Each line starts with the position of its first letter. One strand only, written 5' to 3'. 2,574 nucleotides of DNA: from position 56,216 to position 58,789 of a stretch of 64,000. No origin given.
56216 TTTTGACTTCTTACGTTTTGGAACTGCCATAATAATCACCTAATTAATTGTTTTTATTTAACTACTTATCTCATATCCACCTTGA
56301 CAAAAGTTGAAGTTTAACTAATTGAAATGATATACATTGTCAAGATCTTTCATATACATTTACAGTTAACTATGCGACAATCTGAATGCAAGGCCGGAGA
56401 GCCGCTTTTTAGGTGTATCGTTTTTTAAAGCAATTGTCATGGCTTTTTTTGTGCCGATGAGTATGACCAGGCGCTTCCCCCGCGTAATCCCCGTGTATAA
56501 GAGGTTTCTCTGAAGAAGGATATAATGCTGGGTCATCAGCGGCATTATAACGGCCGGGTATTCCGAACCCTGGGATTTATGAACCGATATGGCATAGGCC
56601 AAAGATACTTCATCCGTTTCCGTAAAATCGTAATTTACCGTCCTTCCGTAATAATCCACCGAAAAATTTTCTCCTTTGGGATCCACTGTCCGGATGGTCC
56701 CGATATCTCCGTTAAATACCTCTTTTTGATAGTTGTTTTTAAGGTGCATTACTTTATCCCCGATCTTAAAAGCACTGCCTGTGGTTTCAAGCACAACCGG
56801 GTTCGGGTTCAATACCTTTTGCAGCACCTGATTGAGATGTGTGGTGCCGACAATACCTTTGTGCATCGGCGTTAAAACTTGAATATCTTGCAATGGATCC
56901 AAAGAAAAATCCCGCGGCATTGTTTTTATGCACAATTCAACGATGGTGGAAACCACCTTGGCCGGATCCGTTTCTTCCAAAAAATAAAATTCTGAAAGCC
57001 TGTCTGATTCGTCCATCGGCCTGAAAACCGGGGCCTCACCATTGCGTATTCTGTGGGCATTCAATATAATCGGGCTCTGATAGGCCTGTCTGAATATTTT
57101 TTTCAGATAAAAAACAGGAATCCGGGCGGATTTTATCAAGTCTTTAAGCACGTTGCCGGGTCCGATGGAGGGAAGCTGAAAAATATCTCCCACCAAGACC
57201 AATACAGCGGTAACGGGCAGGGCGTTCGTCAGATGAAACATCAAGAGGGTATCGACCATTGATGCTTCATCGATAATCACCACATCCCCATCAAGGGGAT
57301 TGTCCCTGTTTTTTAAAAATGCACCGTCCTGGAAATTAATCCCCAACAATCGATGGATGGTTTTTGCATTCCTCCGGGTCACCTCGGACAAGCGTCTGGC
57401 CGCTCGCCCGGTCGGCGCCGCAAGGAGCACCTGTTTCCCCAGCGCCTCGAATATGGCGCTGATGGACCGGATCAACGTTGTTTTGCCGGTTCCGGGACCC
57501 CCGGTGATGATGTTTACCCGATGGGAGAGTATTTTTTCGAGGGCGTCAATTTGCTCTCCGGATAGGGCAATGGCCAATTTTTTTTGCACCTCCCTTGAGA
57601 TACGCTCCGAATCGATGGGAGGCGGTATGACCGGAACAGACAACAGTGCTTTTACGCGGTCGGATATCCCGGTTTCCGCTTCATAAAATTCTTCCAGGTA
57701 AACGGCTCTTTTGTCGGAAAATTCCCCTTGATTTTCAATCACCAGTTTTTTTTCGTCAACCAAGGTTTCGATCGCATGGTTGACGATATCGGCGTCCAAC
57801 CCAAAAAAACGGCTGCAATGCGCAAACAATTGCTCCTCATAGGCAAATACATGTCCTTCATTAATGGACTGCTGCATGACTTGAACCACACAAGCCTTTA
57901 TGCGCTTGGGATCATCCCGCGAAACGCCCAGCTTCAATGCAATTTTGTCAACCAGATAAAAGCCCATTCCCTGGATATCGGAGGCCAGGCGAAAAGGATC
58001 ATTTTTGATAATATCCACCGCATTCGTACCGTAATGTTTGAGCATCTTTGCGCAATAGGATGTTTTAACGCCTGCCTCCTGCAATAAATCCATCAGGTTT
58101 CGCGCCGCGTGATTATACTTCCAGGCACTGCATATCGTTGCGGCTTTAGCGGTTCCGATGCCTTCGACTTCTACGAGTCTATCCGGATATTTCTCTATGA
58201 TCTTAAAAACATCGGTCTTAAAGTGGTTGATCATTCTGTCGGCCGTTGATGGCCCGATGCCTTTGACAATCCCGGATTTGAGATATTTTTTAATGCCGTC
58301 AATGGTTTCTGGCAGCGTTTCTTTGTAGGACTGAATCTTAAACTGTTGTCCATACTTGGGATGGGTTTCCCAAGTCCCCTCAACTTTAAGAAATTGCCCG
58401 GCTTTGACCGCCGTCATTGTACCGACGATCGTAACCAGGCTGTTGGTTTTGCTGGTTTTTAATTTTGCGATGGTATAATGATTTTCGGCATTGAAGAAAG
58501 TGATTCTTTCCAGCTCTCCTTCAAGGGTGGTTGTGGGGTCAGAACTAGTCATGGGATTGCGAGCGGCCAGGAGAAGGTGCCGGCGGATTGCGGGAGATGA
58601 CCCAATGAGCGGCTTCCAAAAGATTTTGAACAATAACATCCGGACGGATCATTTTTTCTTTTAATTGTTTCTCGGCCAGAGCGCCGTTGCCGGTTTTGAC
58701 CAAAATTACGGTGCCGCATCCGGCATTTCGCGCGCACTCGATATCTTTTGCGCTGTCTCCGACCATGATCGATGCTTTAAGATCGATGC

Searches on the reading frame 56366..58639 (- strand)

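Call 51: search_protein_families(library=pfam, proteins=[window:56366-58639:-], max_evalue=0.00001)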
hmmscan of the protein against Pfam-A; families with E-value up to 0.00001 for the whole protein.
window:56366-58639:- (757 aa): 9 families
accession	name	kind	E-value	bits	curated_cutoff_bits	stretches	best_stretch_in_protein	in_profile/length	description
PF13604.12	AAA_30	-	2.5e-42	145.2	27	1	359-550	2-188/191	AAA domain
PF13245.12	AAA_19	-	1.4e-39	135.7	25.1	1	363-494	1-134/134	AAA domain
PF14490.11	HHH_RecD2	-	3.8e-33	113.7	27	1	177-265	3-92/92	ATP-dependent RecD2 DNA helicase HHH domain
PF23139.1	OB_YrrC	-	7.2e-27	93.6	27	1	37-110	2-76/76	ATP-dependent DNA helicase YrrC, OB-fold domain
PF18335.7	SH3_13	-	1.2e-20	73.4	41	1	602-663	1-65/65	ATP-dependent RecD-like DNA helicase SH3 domain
PF13538.12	UvrD_C_2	-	1.5e-18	66.8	27.4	1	680-728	1-52/52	UvrD-like helicase C-terminal domain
PF01443.25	Viral_helicase1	-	1e-10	42.2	21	0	377-493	2-101/228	Viral superfamily 1 RNA helicase core domain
PF13086.12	AAA_11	-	4.6e-09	36.9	27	0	361-414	4-65/257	AAA domain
PF14520.12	HHH_5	-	1.8e-08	35.1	27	1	125-174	7-56/57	Helix-hairpin-helix domain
